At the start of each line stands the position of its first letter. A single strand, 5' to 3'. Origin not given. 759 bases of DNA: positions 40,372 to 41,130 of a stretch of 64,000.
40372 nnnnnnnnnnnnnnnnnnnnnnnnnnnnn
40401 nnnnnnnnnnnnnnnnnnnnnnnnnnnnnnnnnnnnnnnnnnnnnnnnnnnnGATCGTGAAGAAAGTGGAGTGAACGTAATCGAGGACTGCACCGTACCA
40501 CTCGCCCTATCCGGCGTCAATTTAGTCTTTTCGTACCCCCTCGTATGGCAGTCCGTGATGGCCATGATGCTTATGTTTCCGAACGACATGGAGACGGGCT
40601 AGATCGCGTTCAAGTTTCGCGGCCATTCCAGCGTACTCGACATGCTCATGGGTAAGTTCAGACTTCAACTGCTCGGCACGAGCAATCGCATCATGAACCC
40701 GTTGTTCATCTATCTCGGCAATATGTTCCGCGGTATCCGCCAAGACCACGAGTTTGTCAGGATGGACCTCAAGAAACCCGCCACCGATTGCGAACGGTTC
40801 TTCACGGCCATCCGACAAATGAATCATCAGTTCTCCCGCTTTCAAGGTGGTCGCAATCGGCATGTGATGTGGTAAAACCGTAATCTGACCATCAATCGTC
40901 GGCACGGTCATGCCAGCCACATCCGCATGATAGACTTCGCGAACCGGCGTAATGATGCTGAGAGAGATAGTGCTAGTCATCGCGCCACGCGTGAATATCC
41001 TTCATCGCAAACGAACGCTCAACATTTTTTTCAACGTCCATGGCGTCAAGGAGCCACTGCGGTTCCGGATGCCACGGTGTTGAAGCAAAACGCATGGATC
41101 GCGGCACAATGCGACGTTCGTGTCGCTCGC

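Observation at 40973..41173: Unannotated 66-aa gene inserted between atpD and atpC, in frame with atpD across TAA-TAT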

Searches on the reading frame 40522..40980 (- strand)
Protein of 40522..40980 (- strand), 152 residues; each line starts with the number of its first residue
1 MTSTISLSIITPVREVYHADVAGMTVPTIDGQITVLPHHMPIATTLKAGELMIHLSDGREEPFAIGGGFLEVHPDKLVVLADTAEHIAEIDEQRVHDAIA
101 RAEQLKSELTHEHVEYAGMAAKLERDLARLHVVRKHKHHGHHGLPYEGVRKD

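Call 3: search_protein_families(library=pfam, proteins=[window:40522-40980:-], max_evalue=1)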
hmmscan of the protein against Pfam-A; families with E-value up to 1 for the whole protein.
window:40522-40980:- (152 aa): 4 families
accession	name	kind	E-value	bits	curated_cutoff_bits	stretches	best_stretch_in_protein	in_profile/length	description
PF02823.21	ATP-synt_DE_N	-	2.2e-23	82.5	27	1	6-84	2-80/80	ATP synthase, Delta/Epsilon chain, beta-sandwich domain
PF00401.25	ATP-synt_DE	-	4.7e-05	23.9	24.6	1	89-133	2-46/47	ATP synthase, Delta/Epsilon chain, long alpha-helix domain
PF09650.15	PHA_gran_rgn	-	0.044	14.5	26.6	0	15-46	33-64/87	Putative polyhydroxyalkanoic acid system protein (PHA_gran_rgn)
PF10252.14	PP28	-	0.15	12.9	25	1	105-138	37-70/82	Casein kinase substrate phosphoprotein PP28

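Call 24: list_cluster_members(proteins=[P0001, window:40525-40980:-, window:41180-42568:-])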
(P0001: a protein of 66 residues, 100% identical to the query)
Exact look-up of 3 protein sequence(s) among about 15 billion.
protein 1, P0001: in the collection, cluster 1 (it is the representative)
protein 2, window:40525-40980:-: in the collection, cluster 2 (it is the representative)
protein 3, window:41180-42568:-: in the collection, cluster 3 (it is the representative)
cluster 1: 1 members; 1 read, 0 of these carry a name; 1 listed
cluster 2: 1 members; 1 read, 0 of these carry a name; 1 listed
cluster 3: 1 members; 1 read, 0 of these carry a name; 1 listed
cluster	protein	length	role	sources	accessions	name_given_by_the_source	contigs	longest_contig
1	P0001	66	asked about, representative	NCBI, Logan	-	-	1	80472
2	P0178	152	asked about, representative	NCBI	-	-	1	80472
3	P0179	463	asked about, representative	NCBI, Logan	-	-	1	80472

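Call 57: find_related_loci(query=window:40525-40980:-, collection=metagenome_contigs, flank=2500)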
Query window:40525-40980:- (152 aa) in metagenome_contigs; peptide patterns used: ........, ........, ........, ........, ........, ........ (x = any residue, [..] = any of these).
235 stretches matched a pattern, but none encodes a relative of the query by tblastn (E <= 1e-3).
